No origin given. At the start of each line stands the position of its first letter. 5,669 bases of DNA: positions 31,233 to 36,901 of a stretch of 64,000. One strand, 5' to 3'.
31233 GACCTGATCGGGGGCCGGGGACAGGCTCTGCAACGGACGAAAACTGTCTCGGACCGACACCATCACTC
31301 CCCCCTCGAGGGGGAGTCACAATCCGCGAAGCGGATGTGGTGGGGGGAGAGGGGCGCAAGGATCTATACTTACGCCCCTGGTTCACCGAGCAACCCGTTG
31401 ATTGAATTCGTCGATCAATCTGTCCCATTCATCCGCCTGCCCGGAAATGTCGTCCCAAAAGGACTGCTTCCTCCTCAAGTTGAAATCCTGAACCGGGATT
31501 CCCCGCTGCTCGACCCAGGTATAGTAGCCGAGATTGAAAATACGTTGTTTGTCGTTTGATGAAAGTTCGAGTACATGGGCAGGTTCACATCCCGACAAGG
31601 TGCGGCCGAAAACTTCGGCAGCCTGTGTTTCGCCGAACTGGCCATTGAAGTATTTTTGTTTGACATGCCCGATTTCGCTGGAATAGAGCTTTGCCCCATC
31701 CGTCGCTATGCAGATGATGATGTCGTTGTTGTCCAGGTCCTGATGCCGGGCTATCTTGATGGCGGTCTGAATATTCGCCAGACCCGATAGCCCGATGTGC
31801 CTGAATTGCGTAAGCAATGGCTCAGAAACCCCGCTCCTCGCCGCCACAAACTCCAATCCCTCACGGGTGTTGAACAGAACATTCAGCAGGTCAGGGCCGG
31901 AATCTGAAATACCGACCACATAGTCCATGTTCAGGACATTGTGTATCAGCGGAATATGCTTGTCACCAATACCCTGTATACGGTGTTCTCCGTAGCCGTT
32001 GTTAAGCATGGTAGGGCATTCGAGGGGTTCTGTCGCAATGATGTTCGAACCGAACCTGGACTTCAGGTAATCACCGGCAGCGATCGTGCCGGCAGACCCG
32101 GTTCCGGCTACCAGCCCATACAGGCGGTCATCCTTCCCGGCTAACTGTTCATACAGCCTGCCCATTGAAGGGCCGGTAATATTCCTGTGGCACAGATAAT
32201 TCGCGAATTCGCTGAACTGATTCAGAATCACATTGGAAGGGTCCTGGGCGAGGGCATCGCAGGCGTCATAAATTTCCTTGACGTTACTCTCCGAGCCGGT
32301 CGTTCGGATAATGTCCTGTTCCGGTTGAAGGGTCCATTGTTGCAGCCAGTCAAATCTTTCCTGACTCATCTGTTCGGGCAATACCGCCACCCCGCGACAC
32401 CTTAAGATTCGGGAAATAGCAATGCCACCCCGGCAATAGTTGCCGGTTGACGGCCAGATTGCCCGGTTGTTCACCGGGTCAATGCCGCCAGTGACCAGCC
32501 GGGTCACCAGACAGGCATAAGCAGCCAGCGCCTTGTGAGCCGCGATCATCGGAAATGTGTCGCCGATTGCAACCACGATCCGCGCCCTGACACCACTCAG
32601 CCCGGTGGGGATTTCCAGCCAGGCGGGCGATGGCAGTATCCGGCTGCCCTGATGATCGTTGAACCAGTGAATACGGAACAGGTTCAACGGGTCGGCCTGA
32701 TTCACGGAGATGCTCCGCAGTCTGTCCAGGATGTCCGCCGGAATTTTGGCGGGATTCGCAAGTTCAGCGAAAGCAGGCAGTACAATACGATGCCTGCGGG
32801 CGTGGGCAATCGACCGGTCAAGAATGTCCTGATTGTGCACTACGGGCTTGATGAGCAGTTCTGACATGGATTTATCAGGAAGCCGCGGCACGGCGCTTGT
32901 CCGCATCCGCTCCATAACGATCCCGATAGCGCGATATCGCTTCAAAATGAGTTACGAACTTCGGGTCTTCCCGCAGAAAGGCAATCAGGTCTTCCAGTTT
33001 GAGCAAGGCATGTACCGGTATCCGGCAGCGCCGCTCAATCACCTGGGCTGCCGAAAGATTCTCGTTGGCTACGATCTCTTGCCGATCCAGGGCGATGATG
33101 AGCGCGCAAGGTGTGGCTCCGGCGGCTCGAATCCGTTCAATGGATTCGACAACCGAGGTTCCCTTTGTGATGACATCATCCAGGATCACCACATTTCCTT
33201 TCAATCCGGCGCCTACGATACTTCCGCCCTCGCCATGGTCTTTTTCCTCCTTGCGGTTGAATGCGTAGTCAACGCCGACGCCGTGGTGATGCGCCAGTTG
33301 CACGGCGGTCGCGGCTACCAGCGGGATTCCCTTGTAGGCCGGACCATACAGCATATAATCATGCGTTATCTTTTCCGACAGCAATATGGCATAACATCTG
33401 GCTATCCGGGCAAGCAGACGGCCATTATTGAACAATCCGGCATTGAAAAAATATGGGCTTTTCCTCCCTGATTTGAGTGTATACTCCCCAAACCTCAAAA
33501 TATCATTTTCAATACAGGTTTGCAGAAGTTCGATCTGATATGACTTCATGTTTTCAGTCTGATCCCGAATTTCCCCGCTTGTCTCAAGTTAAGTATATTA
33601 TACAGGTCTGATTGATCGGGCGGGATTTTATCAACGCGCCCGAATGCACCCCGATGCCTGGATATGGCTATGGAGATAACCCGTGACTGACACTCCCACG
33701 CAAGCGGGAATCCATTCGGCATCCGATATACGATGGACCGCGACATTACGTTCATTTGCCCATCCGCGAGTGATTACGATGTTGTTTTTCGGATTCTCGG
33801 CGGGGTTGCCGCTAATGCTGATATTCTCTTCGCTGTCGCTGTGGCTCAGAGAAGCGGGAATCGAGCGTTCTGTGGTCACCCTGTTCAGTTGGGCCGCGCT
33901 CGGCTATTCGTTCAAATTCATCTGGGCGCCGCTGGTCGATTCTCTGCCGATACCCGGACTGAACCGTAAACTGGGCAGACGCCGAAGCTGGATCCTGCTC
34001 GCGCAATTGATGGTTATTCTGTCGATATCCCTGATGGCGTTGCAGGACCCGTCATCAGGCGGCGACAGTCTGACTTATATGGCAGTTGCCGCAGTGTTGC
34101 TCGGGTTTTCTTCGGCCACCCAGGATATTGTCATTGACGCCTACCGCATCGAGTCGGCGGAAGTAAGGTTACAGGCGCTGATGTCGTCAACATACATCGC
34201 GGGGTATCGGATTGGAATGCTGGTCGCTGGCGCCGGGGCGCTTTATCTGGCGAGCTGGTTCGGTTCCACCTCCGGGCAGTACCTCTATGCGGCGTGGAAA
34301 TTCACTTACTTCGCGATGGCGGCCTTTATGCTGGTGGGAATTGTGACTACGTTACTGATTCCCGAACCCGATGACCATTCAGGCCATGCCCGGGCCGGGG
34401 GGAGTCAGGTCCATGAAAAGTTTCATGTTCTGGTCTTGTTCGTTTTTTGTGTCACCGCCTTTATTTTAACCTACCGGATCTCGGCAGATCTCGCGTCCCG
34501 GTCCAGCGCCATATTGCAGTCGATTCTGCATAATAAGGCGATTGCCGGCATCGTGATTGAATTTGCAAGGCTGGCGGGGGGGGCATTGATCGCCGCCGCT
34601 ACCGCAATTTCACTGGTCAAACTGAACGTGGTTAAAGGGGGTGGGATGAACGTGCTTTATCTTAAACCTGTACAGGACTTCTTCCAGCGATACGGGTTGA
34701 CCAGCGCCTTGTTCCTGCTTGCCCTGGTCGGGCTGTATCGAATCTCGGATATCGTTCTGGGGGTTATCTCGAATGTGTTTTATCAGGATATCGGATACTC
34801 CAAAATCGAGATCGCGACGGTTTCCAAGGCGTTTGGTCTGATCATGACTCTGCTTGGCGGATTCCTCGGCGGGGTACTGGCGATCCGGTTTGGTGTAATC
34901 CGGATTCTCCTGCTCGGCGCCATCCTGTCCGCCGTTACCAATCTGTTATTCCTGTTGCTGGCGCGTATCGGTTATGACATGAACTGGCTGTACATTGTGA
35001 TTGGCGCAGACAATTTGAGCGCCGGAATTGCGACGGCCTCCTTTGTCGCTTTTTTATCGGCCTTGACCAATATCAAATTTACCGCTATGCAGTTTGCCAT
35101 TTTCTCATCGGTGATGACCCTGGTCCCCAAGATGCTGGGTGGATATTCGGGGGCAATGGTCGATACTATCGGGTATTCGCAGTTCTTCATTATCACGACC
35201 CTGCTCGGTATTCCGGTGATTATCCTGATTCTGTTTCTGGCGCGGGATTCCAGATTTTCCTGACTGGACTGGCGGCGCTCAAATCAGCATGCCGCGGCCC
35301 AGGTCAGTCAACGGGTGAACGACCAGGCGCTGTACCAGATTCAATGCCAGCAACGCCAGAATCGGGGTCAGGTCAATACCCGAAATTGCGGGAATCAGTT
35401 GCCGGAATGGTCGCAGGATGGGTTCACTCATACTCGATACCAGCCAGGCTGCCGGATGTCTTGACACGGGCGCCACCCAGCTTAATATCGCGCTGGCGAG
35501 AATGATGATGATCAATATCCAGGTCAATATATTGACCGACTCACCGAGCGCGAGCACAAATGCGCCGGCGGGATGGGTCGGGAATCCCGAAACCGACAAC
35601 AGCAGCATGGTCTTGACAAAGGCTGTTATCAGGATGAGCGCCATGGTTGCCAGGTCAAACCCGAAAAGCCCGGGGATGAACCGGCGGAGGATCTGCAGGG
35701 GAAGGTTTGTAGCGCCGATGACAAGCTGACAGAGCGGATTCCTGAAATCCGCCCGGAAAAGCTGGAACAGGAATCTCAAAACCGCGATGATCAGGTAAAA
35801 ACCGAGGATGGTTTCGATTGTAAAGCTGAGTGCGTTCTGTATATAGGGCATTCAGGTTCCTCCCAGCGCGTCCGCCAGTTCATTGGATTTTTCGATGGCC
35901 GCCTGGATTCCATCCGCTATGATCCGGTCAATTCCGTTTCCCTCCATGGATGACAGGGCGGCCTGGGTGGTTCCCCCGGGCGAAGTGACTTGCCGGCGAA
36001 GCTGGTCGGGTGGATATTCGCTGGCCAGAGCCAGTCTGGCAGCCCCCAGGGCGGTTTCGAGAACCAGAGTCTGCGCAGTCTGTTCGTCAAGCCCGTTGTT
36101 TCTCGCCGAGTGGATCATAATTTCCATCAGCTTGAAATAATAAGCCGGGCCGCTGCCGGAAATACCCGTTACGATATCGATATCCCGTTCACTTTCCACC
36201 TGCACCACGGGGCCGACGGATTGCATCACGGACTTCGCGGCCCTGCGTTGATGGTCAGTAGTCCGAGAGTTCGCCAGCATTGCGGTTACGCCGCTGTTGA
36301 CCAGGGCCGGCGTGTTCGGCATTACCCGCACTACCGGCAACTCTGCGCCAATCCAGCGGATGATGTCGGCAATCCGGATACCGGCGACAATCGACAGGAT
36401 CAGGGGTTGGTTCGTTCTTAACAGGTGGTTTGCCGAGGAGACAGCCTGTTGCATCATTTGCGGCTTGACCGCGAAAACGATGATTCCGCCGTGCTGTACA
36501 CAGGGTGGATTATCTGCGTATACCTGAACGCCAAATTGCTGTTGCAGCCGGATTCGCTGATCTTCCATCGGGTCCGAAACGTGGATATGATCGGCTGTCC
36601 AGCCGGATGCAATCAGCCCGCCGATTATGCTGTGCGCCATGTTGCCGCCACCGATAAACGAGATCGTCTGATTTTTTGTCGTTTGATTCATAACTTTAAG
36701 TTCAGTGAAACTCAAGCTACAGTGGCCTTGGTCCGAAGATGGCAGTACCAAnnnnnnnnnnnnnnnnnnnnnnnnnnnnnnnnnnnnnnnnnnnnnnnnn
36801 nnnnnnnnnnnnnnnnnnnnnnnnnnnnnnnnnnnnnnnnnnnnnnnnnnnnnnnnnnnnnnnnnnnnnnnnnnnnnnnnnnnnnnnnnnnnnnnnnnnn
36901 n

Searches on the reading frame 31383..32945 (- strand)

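Call 29: search_protein_families(library=pfam, proteins=[window:31383-32945:-], max_evalue=0.00001)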
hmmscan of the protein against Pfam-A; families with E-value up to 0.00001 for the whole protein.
window:31383-32945:- (520 aa): 1 family
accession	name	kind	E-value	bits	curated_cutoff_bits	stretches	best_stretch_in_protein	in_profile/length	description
PF00291.31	PALP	-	1.1e-09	38.5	35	1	137-337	37-223/295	Pyridoxal-phosphate dependent enzyme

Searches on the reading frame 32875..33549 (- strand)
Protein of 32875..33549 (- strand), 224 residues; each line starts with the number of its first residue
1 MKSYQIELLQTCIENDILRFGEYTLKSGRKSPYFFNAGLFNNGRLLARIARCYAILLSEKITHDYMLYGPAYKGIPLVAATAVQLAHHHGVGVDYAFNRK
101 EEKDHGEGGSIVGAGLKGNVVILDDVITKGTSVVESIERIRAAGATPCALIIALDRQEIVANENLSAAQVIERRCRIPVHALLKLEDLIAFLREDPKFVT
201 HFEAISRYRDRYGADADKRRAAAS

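Call 29: search_protein_families(library=pfam, proteins=[window:32875-33549:-], max_evalue=0.00001)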
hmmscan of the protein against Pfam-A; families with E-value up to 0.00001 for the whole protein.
window:32875-33549:- (224 aa): 1 family
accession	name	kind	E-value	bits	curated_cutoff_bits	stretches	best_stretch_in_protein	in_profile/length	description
PF00156.33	Pribosyltran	-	9.1e-08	32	26.3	1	41-154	7-124/158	Phosphoribosyl transferase domain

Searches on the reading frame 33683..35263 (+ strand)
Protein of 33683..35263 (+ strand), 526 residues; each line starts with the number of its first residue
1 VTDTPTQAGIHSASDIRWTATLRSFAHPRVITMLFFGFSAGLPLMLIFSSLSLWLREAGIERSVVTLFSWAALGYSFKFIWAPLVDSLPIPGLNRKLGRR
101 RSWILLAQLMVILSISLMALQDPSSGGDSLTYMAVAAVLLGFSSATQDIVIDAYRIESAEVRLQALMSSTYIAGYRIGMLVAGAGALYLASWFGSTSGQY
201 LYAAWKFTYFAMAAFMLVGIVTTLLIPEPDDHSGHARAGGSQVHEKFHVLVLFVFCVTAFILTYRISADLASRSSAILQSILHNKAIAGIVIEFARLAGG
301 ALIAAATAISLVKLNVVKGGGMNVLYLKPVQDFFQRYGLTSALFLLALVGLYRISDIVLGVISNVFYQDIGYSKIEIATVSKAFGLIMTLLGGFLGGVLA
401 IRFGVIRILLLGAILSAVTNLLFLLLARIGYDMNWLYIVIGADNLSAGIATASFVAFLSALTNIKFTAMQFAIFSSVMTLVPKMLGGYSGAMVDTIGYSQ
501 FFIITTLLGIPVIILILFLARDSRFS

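Call 29: search_protein_families(library=pfam, proteins=[window:33683-35263:+], max_evalue=0.00001)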
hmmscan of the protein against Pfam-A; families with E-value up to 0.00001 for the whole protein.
window:33683-35263:+ (526 aa): 2 families
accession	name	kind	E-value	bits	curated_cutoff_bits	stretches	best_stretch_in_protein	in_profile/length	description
PF07690.21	MFS_1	-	2.2e-20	73.3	33.4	2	35-309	3-261/347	Major Facilitator Superfamily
PF13000.13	Acatn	-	7.2e-11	41.8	23.7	1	38-216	10-203/546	Acetyl-coenzyme A transporter 1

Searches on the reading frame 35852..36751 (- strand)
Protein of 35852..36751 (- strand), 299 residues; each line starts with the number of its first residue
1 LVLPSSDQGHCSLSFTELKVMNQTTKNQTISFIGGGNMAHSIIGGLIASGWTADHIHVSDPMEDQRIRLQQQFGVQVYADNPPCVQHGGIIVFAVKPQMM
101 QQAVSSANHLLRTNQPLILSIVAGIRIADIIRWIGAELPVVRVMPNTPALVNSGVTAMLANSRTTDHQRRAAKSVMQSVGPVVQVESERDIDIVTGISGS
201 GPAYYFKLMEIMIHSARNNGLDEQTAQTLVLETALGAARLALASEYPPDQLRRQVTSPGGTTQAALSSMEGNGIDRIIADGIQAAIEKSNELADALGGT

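Call 29: search_protein_families(library=pfam, proteins=[window:35852-36751:-], max_evalue=0.00001)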
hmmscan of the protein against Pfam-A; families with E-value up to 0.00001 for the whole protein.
window:35852-36751:- (299 aa): 2 families
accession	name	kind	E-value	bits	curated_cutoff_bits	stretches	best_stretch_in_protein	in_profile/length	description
PF14748.11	P5CR_dimer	-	2e-33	115.2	25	1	188-292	1-105/105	Pyrroline-5-carboxylate reductase dimerisation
PF03807.23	F420_oxidored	-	4.7e-17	62.8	21.6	1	29-123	1-93/94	NADP oxidoreductase coenzyme F420-dependent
